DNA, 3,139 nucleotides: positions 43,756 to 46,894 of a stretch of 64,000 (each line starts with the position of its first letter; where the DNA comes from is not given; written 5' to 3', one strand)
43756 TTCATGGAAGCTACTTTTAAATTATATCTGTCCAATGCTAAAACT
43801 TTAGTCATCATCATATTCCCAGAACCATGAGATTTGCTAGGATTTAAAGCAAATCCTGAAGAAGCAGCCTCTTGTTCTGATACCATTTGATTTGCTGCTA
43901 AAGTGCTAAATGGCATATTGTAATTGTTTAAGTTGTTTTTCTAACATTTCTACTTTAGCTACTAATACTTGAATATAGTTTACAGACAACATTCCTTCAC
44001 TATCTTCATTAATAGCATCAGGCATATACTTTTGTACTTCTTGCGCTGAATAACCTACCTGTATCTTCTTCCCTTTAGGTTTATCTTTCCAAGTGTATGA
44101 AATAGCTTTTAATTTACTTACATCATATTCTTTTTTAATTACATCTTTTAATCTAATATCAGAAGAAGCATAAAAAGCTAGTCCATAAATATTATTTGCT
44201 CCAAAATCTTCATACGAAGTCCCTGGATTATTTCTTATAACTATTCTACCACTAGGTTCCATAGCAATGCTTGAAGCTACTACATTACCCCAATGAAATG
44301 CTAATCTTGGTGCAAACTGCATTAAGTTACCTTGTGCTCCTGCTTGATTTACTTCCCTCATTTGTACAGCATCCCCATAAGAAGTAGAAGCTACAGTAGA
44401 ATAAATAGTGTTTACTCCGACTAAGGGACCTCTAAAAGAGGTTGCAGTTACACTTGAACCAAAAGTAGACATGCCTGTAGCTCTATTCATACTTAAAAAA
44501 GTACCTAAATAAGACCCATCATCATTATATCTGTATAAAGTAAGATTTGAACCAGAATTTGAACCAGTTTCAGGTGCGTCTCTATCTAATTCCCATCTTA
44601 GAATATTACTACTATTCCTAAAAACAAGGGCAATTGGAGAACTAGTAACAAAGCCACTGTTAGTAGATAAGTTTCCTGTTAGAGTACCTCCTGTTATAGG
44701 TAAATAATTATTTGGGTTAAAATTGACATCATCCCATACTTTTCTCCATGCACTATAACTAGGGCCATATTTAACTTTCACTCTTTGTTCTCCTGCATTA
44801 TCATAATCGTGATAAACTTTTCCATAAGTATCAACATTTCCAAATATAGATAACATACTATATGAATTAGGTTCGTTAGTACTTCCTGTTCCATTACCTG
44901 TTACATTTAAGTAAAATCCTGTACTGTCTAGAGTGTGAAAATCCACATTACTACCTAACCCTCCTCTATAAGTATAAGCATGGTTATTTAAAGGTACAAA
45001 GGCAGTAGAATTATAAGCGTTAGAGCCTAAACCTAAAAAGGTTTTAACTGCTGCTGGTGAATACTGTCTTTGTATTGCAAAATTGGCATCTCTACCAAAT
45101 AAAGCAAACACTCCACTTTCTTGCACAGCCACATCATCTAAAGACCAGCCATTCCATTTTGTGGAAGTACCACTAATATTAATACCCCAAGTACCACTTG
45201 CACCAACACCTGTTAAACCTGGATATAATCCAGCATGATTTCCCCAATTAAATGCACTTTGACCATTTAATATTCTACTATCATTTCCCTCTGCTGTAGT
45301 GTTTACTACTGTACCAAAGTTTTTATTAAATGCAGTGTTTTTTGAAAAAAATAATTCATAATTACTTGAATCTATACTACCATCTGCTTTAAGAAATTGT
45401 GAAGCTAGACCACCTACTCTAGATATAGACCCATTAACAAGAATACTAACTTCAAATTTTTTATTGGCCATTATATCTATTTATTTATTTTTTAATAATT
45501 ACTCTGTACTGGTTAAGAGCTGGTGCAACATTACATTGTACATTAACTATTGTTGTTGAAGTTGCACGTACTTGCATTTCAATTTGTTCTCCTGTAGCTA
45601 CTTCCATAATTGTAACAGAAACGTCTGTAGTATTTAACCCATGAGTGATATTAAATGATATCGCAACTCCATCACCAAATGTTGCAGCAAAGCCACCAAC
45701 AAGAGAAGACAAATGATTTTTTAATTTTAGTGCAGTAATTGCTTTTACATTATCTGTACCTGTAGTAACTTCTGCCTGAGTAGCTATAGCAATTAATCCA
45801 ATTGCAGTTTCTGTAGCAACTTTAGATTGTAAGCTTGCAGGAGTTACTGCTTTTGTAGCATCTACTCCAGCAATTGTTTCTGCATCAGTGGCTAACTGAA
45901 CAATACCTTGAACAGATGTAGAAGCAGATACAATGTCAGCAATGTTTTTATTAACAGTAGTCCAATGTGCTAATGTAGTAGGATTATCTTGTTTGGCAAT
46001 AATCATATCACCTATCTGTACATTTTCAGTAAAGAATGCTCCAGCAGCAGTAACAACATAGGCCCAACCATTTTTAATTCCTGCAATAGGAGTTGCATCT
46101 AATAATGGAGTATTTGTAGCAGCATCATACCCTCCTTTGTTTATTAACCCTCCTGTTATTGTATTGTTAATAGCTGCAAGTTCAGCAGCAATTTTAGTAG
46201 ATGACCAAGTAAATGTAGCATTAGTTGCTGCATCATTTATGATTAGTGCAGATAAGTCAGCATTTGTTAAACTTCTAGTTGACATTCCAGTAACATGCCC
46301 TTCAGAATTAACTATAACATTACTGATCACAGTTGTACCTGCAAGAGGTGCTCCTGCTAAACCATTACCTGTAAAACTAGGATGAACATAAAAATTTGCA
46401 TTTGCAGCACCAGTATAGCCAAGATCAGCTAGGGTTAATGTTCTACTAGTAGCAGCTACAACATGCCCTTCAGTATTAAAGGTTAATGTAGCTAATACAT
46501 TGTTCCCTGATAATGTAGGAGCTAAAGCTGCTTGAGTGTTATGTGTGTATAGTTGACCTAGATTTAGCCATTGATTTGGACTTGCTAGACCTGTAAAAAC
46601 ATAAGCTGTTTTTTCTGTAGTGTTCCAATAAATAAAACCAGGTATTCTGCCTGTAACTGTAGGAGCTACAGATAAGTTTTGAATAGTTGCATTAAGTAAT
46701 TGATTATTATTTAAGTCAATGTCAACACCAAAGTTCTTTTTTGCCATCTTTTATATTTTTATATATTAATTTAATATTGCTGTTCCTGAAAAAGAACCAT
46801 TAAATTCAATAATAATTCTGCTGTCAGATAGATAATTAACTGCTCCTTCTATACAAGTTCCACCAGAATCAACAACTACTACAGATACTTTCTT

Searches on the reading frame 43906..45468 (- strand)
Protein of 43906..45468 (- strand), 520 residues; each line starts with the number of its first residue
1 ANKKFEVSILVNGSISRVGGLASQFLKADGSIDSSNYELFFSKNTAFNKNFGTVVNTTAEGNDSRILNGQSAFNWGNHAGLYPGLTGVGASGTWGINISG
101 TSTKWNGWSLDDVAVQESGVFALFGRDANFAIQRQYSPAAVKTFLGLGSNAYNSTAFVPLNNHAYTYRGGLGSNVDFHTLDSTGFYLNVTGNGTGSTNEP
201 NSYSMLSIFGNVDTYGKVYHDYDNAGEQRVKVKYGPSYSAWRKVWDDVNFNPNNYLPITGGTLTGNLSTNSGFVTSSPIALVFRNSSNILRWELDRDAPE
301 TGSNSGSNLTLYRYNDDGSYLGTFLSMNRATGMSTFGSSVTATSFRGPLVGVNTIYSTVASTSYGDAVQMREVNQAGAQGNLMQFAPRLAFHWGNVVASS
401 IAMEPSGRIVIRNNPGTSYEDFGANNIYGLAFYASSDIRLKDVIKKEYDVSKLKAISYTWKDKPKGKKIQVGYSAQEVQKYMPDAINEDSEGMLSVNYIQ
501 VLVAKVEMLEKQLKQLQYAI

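Call 38: search_protein_families(library=phrogs, proteins=[window:43906-45468:-], max_evalue=0.00001)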
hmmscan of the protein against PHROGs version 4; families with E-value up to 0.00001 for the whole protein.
window:43906-45468:- (520 aa): 7 families
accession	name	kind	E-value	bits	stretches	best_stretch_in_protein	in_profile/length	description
phrog_4013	-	unknown function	2.2e-10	40.8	1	257-363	302-413/659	-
phrog_6121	-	head and packaging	6.7e-10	40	1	427-503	316-389/392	virion structural protein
phrog_33119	-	tail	1.3e-08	34.9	1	431-515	543-626/643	long tail fiber protein distal subunit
phrog_25788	-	tail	2.4e-08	34.1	1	202-517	317-593/603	tail fiber protein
phrog_19966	-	tail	1.1e-07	31.8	1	417-517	614-721/724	long tail fiber protein distal subunit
phrog_18186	-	tail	5.9e-07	29.5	1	432-515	483-569/582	baseplate wedge subunit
phrog_4287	-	DNA, RNA and nucleotide metabolism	1.9e-06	28.4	1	431-501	315-386/392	DNA ejection protein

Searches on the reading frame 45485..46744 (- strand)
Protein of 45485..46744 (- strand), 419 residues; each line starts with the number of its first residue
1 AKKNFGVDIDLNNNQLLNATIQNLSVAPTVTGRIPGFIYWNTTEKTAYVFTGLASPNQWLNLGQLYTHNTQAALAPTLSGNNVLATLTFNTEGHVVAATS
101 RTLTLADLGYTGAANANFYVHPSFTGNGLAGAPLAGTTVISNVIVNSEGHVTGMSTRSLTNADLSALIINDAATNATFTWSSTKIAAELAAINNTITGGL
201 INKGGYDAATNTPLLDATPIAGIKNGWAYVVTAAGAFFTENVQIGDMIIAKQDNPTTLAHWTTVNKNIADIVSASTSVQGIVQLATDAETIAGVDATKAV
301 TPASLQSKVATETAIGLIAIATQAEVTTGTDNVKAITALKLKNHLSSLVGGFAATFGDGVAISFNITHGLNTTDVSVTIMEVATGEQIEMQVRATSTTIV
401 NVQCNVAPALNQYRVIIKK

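Call 38: search_protein_families(library=phrogs, proteins=[window:45485-46744:-], max_evalue=0.00001)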
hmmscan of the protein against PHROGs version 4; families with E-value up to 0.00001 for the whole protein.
window:45485-46744:- (419 aa): 7 families
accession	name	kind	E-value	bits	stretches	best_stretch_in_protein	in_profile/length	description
phrog_8309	-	unknown function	1.8e-20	74.3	1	4-417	2-310/312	-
phrog_910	-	tail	2.5e-18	67.6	1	269-344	47-126/497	tail collar fiber protein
phrog_972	-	tail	1.9e-16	60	1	261-346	736-818/1246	tail fiber protein proximal subunit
phrog_38707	-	unknown function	2.5e-16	60.4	2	7-88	5-81/675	-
phrog_15547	-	unknown function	2.8e-09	37.7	1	274-309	141-176/373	-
phrog_4849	-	tail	4.5e-09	36.3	0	303-383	133-210/788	tail protein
phrog_2647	-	head and packaging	3.6e-08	33.9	1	281-418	202-335/336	head decoration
